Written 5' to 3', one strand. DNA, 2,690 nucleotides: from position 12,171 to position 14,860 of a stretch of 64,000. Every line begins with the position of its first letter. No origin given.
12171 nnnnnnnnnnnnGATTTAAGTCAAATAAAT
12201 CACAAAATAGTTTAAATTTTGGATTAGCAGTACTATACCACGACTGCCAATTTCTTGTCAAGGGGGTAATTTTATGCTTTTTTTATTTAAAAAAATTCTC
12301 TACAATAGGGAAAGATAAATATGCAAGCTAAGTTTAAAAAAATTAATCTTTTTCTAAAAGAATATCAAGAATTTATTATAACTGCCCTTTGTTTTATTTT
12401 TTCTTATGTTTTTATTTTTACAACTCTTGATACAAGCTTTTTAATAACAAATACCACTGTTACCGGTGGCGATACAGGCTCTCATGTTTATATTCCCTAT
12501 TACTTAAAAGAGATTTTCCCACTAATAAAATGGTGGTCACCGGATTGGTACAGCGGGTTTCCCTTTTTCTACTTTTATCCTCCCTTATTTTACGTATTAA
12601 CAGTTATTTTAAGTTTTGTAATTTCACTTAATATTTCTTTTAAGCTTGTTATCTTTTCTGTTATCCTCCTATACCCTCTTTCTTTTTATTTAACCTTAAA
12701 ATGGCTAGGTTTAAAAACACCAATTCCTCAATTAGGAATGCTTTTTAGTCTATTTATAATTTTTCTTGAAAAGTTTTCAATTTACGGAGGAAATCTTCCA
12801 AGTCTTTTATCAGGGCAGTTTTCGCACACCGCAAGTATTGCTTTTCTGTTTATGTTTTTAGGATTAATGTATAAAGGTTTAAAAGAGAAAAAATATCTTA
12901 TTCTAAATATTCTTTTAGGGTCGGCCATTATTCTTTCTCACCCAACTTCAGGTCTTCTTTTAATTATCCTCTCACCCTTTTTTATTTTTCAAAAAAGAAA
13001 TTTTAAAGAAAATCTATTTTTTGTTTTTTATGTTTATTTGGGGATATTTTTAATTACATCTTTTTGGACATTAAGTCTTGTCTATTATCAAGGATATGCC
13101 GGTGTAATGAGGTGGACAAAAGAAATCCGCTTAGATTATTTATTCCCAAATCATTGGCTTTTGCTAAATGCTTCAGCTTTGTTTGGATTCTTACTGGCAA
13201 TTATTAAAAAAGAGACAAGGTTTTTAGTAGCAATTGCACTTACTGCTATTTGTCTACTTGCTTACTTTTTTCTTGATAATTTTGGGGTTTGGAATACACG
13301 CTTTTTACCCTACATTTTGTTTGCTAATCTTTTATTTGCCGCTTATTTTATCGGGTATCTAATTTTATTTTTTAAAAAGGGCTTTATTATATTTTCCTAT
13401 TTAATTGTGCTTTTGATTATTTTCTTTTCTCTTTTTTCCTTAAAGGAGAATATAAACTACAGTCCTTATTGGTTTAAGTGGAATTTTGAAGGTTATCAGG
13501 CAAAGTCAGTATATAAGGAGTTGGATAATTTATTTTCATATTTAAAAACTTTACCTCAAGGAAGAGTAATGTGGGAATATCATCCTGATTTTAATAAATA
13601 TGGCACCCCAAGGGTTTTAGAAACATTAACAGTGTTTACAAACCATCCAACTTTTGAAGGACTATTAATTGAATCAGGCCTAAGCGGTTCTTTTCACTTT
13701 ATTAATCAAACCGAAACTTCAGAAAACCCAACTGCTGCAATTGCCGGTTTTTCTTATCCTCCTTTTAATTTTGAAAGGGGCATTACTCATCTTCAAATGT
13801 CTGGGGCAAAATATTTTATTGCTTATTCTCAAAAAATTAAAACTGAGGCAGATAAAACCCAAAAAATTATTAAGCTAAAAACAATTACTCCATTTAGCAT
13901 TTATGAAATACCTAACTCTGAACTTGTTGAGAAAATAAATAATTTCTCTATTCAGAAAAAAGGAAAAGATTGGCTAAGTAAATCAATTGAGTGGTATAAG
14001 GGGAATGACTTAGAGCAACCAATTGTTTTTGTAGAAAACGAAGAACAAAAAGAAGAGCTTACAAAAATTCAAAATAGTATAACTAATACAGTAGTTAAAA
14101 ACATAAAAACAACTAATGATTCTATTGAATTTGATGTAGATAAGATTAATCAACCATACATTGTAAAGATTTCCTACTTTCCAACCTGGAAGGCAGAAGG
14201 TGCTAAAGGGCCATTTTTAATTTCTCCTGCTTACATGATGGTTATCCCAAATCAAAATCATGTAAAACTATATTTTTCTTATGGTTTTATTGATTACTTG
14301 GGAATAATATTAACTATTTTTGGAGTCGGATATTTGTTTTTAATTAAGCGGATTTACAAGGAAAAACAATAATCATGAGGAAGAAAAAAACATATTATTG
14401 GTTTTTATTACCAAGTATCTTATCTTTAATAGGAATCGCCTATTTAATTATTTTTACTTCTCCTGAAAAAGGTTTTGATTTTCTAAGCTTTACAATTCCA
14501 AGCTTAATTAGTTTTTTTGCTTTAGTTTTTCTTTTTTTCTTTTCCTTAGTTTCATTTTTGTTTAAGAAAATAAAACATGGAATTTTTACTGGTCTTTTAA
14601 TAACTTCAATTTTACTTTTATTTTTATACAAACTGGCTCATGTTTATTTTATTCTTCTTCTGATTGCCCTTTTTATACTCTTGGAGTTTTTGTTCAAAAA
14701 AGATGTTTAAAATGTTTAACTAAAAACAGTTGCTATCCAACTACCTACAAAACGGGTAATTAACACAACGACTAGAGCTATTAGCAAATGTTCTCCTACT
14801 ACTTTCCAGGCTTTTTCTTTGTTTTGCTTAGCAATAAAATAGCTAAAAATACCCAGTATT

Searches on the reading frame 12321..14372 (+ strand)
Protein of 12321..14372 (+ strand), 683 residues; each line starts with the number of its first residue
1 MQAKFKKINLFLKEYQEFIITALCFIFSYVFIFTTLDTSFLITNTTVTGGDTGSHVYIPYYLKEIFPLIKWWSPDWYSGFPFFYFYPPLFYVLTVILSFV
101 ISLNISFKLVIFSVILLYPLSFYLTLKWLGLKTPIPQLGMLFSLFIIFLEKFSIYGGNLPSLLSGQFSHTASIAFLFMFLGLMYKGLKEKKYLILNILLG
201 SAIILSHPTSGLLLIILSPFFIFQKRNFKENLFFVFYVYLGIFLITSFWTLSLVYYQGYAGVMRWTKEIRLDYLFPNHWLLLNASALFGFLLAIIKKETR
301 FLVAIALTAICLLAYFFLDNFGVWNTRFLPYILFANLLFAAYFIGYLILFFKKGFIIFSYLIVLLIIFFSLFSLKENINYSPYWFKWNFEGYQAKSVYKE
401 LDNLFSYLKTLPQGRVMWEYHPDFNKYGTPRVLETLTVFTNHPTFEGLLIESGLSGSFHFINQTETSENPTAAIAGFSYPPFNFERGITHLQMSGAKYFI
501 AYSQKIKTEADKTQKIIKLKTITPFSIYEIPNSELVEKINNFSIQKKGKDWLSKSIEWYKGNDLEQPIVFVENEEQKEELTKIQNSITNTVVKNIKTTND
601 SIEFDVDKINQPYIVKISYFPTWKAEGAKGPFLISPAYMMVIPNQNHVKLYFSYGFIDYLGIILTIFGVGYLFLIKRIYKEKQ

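Call 5: search_protein_families(library=pfam, proteins=[window:12321-14372:+], max_evalue=0.01)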
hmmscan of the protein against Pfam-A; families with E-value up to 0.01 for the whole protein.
window:12321-14372:+ (683 aa): 0 families

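Call 6: search_protein_families(library=ncbifam, proteins=[window:12321-14372:+], max_evalue=0.01)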
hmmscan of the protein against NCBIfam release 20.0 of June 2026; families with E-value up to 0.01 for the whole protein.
window:12321-14372:+ (683 aa): 0 families

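Call 24: search_protein_families(library=pfam, proteins=[window:12321-14372:+], max_evalue=10)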
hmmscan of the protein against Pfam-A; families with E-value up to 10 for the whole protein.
window:12321-14372:+ (683 aa): 0 families
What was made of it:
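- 12321..14372 (+): 683-aa GT-C-type membrane protein of the PTPS_related family. No direct Pfam hit (calls 5, 24).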

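Call 50: search_protein_representatives(protein=window:12321-14372:+)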
Query: 683 residues. Proteins with E-value up to 0.001 (for the whole library): 2801; up to 1e-10: 1697; up to 1e-30: 668. The best 150 are listed.
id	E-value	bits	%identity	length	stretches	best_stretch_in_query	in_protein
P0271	1.4e-290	981.8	62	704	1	11-678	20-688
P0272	1.1e-171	588.9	46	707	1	19-675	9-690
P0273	1.6e-120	419.7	34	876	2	17-680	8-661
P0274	8.4e-117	407.5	36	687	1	22-677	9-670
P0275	2.0e-115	402.9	35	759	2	321-675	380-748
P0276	8.6e-115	400.8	35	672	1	22-669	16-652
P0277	3.7e-114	398.7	35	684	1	6-673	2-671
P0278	1.8e-113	396.4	44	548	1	188-674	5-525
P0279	7.4e-113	394.4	35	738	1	17-669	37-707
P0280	1.2e-108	380.5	38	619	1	44-653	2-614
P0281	4.2e-108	378.7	58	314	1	17-315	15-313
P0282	9.5e-108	377.5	34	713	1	21-672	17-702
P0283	2.3e-107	376.3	35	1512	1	17-672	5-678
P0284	1.2e-105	370.6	33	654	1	22-674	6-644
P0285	6.7e-105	368.1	33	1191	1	18-672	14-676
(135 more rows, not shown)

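Call 52: search_protein_families(library=pfam, alignment_id=A4, max_evalue=0.001)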
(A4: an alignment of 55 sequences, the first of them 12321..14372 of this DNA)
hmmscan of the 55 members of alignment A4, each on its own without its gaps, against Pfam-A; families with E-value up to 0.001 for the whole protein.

A. member 1, window:12321-14372:+ (683 aa): 0 families

B. families by the number of members that match (of 55 scanned): 17 families
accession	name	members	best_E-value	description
PF10131.15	PTPS_related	48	1.6e-43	6-pyruvoyl-tetrahydropterin synthase related domain; membrane protein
PF13174.12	TPR_6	11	1.1e-22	Tetratricopeptide repeat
PF13428.12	TPR_14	8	1.5e-10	Tetratricopeptide repeat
PF07719.23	TPR_2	7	3.2e-18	Tetratricopeptide repeat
PF13525.12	YfiO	7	1e-14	Outer membrane lipoprotein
PF13432.12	TPR_16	7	1.8e-13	Tetratricopeptide repeat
PF13424.12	TPR_12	5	8.5e-10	Tetratricopeptide repeat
PF00515.34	TPR_1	5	2.4e-09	Tetratricopeptide repeat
PF13181.12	TPR_8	5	4.1e-08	Tetratricopeptide repeat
PF14559.12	TPR_19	4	4.8e-12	Tetratricopeptide repeat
PF12895.13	ANAPC3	4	1e-08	Anaphase-promoting complex, cyclosome, subunit 3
PF09852.15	DUF2079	2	1.7e-71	Predicted membrane protein (DUF2079)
PF02837.24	Glyco_hydro_2_N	2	9e-11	Glycosyl hydrolases family 2, sugar binding domain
PF07720.18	TPR_3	1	0.00013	Tetratricopeptide repeat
PF24575.1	TPR_Slam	1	0.00034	Surface lipoprotein assembly modifier, N-terminal TPR repeats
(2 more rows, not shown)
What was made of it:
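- On GT-C fold glycosyltransferases (the five large membrane proteins): 12321-14372: PTPS_related in 48 of 55 homologues (call 52).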

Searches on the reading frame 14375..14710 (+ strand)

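Call 8: search_protein_families(library=pfam, proteins=[window:14375-14710:+], max_evalue=0.001)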
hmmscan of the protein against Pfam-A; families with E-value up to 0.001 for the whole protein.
window:14375-14710:+ (111 aa): 0 families

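Call 24: search_protein_families(library=pfam, proteins=[window:14375-14710:+], max_evalue=10)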
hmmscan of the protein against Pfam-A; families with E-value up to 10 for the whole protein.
window:14375-14710:+ (111 aa): 2 families
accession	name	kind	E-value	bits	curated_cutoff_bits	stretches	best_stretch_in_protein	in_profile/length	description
PF10864.13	DUF2663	-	1.2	9.9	25.2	1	3-65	16-77/127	Protein of unknown function (DUF2663)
PF09843.14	DUF2070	-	5.8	5.6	30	1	14-103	22-167/561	Predicted membrane protein (DUF2070)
